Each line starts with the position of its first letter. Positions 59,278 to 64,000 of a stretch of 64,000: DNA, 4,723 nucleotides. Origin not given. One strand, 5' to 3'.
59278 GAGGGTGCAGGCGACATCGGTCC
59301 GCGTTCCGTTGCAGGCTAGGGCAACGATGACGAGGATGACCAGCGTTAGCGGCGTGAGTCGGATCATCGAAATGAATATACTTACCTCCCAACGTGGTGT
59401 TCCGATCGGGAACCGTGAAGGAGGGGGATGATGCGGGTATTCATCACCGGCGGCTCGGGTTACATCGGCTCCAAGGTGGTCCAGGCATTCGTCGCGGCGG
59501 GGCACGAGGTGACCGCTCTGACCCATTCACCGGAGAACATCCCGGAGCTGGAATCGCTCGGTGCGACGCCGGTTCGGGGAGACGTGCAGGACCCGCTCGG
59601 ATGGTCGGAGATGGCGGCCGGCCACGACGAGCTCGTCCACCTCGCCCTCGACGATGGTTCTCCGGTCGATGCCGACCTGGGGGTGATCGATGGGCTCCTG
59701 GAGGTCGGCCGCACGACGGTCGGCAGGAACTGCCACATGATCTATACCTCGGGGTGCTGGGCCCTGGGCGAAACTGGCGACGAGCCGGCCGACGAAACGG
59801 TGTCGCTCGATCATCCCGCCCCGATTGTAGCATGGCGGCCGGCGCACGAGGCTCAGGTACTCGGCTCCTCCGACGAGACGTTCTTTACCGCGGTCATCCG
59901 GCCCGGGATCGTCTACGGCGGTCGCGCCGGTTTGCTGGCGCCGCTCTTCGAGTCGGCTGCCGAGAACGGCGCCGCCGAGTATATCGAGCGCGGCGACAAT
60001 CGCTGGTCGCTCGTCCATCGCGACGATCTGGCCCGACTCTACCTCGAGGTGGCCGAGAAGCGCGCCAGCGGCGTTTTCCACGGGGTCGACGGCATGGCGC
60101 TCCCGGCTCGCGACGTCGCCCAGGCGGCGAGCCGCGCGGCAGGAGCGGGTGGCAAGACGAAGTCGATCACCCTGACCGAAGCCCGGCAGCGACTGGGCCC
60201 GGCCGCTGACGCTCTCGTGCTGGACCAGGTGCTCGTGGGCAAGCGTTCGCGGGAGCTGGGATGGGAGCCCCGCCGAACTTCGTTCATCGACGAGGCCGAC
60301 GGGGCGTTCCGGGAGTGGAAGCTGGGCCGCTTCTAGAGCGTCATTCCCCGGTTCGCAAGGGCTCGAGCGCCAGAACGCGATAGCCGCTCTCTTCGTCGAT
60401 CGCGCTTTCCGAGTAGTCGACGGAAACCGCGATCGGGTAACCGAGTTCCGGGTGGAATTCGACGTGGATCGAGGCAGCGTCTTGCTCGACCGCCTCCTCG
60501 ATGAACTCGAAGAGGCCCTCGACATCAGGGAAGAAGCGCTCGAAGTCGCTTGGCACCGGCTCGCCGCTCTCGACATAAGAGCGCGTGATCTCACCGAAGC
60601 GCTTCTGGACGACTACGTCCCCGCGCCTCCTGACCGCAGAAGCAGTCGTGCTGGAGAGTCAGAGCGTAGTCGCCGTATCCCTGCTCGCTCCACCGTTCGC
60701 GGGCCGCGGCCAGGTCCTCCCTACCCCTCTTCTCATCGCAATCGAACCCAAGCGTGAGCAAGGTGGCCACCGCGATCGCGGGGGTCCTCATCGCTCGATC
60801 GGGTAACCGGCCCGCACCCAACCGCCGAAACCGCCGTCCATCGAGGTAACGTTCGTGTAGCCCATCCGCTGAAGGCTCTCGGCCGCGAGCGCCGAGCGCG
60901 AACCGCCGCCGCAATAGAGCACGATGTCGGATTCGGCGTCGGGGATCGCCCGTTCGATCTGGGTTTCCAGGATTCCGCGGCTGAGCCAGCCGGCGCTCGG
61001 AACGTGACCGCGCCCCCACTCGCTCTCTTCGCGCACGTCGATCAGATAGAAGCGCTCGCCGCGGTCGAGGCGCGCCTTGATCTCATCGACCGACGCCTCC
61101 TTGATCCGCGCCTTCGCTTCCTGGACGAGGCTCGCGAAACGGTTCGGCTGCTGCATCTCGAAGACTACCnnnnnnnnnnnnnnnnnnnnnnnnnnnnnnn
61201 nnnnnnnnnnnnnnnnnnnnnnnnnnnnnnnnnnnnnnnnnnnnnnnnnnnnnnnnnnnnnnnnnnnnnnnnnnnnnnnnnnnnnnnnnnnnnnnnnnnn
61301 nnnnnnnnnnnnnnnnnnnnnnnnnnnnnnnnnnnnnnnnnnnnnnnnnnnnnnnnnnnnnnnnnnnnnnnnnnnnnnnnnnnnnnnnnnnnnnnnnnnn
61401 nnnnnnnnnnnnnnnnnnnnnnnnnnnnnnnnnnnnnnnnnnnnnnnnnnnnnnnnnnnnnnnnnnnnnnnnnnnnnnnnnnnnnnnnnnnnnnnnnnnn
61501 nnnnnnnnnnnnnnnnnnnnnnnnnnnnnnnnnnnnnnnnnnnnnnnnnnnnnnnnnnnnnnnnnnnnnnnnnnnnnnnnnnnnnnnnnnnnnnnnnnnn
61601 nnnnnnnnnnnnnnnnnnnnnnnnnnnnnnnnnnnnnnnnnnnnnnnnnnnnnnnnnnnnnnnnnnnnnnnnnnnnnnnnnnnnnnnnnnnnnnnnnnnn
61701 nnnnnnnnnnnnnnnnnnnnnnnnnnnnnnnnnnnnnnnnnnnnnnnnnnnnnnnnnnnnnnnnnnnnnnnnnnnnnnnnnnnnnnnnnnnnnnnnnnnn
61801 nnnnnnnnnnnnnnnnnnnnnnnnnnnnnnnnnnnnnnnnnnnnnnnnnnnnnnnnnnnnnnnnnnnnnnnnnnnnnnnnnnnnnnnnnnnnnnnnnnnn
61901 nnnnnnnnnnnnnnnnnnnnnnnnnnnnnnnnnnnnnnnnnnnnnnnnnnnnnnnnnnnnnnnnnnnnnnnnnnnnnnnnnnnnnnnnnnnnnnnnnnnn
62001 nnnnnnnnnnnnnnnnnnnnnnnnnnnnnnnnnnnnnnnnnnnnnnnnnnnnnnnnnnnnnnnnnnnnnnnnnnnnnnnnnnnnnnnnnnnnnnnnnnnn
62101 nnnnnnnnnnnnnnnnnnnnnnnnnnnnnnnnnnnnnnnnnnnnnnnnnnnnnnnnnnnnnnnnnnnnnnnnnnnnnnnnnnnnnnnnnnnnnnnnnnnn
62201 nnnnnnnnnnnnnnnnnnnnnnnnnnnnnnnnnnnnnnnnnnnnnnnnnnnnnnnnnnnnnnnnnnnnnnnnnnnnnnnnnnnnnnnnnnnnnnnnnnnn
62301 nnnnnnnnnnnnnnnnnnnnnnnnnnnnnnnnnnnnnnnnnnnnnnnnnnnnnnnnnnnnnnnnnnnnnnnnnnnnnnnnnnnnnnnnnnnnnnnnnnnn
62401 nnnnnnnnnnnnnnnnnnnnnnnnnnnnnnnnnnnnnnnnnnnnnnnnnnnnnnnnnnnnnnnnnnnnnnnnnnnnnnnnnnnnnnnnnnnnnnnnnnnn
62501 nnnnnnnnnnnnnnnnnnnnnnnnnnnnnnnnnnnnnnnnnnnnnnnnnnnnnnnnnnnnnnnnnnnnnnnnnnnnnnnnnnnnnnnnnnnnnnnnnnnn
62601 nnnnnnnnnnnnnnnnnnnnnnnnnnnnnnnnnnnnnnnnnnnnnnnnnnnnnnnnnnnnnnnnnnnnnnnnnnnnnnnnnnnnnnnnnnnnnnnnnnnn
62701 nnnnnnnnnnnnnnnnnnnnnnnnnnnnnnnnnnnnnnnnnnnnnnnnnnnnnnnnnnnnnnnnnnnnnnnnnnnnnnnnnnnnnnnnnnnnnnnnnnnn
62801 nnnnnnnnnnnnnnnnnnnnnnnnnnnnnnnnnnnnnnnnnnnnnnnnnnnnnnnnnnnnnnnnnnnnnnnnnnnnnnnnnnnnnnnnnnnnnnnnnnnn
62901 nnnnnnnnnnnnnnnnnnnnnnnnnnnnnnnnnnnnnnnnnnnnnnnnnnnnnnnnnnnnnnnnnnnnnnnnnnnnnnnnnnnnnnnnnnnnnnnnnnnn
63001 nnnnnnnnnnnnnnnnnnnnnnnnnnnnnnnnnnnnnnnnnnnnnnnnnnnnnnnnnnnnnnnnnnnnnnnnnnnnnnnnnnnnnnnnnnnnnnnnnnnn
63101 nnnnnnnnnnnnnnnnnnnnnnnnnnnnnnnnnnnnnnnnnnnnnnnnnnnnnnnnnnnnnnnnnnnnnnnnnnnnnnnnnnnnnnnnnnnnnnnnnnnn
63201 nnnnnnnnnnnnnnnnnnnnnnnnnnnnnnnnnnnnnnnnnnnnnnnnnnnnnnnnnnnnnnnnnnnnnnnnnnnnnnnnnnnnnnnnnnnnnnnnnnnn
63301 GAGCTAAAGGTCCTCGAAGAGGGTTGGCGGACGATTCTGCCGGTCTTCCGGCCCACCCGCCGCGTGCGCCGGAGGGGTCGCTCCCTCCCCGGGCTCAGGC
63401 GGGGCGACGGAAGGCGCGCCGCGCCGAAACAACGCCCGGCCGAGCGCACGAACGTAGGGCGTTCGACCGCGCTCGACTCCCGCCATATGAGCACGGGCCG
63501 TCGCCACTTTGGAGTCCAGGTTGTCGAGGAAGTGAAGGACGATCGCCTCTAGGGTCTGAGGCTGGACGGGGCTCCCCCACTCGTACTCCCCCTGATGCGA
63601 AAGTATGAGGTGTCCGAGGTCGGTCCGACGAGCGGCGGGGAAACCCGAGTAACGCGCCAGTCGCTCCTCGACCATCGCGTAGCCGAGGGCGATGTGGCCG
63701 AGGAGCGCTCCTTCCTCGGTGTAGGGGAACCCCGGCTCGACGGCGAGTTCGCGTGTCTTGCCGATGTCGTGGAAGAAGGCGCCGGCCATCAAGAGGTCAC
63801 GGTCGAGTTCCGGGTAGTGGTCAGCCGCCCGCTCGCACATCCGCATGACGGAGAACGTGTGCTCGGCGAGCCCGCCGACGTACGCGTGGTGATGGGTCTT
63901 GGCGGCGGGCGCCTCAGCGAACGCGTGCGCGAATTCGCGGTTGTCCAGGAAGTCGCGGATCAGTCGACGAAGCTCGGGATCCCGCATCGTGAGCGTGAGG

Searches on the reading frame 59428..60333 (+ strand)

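Call 74: search_protein_families(library=pfam, proteins=[window:59428-60333:+], max_evalue=0.001)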
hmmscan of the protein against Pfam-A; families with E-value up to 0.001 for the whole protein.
window:59428-60333:+ (302 aa): 6 families
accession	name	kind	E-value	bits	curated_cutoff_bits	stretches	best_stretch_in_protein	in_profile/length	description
PF01370.27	Epimerase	-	4.1e-15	56.3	20.9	1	4-214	1-230/240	NAD dependent epimerase/dehydratase family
PF13460.12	NAD_binding_10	-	1.2e-10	42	27.2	1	8-78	1-72/184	NAD(P)H-binding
PF05368.20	NmrA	-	3.8e-08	33.7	27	1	3-66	4-60/298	NmrA-like family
PF01073.25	3Beta_HSD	-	4.7e-08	32.8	22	1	6-187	2-206/280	3-beta hydroxysteroid dehydrogenase/isomerase family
PF04321.23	RmlD_sub_bind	-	8.6e-06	25.5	27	0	2-44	1-43/287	RmlD substrate binding domain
PF16363.11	GDP_Man_Dehyd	-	0.00013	22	27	1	5-72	1-82/332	GDP-mannose 4,6 dehydratase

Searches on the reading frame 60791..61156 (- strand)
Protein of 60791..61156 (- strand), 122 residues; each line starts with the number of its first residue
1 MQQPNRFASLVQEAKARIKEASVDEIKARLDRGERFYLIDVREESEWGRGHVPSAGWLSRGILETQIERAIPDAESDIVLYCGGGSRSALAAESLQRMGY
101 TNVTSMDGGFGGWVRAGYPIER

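Call 74: search_protein_families(library=pfam, proteins=[window:60791-61156:-], max_evalue=0.001)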
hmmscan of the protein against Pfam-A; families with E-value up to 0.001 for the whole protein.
window:60791-61156:- (122 aa): 1 family
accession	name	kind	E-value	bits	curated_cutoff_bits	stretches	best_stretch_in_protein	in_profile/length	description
PF00581.25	Rhodanese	-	5.1e-20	72.2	22.2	1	22-115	1-101/102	Rhodanese-like domain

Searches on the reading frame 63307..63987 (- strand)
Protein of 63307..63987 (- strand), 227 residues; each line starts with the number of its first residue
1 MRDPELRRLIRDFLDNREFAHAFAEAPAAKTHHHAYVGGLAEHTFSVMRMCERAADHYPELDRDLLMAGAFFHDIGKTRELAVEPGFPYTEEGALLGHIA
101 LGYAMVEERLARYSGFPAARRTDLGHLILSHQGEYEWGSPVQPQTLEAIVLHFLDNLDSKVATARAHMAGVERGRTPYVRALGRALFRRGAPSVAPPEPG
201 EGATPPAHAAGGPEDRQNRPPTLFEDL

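Call 74: search_protein_families(library=pfam, proteins=[window:63307-63987:-], max_evalue=0.001)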
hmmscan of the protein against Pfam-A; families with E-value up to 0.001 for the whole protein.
window:63307-63987:- (227 aa): 2 families
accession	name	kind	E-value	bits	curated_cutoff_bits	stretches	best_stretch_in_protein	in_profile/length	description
PF01966.28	HD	-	4.1e-16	59.7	22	1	41-158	2-114/116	HD domain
PF07514.17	TraI_2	-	0.00044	19.7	23.9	1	17-50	43-76/324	Putative helicase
